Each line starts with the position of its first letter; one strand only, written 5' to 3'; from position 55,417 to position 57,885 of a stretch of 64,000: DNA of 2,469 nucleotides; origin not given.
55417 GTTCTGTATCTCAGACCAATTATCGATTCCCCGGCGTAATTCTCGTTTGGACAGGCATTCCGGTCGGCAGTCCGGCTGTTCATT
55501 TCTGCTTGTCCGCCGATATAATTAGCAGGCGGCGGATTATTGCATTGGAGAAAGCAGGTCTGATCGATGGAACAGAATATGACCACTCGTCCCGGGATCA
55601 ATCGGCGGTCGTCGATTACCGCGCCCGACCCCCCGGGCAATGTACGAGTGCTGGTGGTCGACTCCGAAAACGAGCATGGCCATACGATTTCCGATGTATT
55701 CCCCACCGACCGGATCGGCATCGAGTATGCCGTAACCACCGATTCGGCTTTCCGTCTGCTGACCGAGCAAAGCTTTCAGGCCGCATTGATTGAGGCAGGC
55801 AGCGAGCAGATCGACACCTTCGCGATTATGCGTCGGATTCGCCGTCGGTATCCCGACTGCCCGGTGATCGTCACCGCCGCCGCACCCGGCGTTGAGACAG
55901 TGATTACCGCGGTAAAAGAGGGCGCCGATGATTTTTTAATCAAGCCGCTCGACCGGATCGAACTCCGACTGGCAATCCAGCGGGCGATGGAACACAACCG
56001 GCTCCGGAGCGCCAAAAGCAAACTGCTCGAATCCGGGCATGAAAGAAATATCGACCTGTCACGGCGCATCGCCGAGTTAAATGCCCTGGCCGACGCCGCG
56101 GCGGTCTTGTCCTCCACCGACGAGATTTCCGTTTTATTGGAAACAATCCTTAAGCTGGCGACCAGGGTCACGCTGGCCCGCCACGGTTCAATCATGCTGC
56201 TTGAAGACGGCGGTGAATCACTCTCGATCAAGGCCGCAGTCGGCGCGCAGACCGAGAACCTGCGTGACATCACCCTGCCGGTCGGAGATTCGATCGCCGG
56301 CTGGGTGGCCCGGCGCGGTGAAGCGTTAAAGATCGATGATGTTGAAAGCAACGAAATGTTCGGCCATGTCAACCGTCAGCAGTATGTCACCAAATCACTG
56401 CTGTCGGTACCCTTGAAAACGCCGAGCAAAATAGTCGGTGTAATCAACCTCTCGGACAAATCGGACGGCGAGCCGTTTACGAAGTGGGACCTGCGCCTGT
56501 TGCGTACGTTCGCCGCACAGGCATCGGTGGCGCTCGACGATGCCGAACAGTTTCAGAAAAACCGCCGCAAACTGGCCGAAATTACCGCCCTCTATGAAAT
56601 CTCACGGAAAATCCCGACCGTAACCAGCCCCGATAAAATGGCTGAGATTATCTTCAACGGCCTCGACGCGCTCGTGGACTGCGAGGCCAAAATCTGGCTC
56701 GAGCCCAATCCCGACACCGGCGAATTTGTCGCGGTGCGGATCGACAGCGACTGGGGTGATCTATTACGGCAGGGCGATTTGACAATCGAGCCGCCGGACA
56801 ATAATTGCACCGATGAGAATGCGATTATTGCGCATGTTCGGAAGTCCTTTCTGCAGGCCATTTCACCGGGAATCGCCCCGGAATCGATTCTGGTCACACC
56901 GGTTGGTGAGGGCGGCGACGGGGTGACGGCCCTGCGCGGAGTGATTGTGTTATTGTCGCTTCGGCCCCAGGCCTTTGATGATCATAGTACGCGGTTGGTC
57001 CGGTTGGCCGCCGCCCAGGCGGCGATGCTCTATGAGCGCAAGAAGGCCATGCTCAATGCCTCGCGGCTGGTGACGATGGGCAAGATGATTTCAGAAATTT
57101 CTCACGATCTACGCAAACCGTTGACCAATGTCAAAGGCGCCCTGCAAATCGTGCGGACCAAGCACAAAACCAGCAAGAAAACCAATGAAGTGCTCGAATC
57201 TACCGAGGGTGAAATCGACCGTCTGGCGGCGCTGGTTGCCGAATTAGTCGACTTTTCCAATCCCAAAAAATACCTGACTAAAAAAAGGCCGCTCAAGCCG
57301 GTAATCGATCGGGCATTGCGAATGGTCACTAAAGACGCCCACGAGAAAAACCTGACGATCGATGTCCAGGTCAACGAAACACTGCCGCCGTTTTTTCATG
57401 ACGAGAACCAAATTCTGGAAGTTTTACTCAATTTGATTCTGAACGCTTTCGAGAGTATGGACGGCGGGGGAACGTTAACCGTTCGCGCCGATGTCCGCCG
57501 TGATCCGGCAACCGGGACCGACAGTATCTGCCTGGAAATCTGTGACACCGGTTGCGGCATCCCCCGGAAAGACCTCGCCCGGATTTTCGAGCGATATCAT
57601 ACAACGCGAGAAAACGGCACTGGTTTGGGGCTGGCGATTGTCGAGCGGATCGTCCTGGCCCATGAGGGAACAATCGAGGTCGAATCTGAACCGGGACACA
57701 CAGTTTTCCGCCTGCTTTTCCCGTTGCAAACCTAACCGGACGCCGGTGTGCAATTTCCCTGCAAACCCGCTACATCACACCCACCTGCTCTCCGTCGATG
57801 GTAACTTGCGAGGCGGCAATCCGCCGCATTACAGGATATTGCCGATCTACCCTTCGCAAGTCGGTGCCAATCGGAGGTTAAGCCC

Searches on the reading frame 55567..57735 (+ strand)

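Call 14: search_protein_families(library=pfam, proteins=[window:55567-57735:+], max_evalue=0.001)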
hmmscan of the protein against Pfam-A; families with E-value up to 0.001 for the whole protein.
window:55567-57735:+ (722 aa): 6 families
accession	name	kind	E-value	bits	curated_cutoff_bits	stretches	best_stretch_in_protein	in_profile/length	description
PF02518.31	HATPase_c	-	1.7e-24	86.8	26.4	1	612-721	2-110/111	Histidine kinase-, DNA gyrase B-, and HSP90-like ATPase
PF13185.12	GAF_2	-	6.7e-23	81.8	28.6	1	187-324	4-136/136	GAF domain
PF01590.32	GAF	-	8.5e-23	81.8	22.4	1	188-323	3-133/133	GAF domain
PF13492.12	GAF_3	-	2.9e-17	63.7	27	1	188-324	3-128/129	GAF domain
PF00512.31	HisKA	-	2e-11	44.2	26.9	1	504-565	2-62/66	His Kinase A (phospho-acceptor) domain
PF00072.30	Response_reg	-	4.1e-11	43.5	30.2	1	28-137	1-110/111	Response regulator receiver domain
